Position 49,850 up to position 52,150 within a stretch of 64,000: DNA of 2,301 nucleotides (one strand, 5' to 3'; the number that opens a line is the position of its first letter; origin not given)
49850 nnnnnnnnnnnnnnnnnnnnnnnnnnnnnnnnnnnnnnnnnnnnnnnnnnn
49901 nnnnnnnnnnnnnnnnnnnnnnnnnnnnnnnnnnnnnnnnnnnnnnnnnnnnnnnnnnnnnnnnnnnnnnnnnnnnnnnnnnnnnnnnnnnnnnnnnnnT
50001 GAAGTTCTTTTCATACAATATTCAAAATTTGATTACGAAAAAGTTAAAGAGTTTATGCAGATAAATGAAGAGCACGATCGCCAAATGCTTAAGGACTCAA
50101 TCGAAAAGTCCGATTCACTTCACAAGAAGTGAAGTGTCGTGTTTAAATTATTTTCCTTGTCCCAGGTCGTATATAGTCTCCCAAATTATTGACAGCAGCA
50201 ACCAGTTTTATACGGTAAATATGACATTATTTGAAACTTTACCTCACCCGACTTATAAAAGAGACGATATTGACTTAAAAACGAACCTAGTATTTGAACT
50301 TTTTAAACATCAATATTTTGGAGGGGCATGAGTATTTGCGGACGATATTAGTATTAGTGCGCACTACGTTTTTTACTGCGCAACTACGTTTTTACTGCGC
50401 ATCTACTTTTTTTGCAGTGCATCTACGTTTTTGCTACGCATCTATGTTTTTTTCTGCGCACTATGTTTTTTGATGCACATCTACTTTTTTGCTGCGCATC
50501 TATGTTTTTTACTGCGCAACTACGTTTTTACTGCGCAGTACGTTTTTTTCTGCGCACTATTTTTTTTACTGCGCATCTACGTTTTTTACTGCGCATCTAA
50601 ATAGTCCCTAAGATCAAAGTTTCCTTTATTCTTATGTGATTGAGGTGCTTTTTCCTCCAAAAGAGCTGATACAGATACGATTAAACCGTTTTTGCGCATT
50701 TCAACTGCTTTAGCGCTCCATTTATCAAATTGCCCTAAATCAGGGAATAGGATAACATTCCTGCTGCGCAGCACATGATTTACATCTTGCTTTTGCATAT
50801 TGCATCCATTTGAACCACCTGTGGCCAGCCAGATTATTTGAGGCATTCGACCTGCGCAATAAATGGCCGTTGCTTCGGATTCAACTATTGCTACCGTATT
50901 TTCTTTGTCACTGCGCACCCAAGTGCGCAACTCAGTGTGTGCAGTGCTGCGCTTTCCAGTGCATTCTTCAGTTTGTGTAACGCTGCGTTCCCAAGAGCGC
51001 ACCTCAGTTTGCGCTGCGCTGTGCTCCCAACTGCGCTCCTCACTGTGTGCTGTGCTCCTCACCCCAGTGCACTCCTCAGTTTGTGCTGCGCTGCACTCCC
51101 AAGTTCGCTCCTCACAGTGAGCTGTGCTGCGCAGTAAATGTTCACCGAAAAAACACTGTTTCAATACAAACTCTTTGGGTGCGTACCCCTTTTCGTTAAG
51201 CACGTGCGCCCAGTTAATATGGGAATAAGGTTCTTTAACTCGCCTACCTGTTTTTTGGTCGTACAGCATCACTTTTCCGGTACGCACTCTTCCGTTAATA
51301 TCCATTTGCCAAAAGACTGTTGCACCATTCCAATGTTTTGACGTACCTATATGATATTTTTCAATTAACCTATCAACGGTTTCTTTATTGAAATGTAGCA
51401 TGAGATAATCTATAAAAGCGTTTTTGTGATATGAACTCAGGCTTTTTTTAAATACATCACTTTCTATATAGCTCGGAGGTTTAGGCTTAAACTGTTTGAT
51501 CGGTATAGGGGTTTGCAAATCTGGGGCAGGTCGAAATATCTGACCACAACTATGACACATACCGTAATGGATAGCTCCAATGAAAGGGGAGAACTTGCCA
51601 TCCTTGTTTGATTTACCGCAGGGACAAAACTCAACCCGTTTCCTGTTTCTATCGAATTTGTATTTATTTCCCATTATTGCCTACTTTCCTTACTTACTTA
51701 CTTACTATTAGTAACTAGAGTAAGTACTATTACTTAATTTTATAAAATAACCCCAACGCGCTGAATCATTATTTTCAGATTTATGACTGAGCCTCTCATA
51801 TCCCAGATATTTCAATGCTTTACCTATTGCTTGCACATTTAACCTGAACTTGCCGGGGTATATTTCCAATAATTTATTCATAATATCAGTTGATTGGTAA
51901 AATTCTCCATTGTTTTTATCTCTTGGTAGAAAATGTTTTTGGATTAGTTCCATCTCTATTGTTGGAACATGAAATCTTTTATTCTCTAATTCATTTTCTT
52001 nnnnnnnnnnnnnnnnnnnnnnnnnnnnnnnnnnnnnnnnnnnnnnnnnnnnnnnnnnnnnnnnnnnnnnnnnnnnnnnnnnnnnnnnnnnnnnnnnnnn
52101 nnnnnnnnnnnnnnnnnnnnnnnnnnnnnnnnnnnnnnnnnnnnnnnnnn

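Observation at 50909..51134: Second repeat array inside the primase-like gene: six in-frame 36-bp units encoding Cys/Trp/Glu-rich 12-mers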

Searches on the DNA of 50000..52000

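Call 31: search_rna_families(source=window, start=50000, end=52000, threshold=evalue, max_evalue=1)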
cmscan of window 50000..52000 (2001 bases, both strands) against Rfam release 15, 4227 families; matches with E-value up to 1: 1.
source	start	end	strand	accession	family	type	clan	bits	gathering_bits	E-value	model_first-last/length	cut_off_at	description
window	51965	51993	-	RF00180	REN-SRE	Cis-reg;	-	17.9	41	0.27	1-37/37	no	Renin stability regulatory element (REN-SRE)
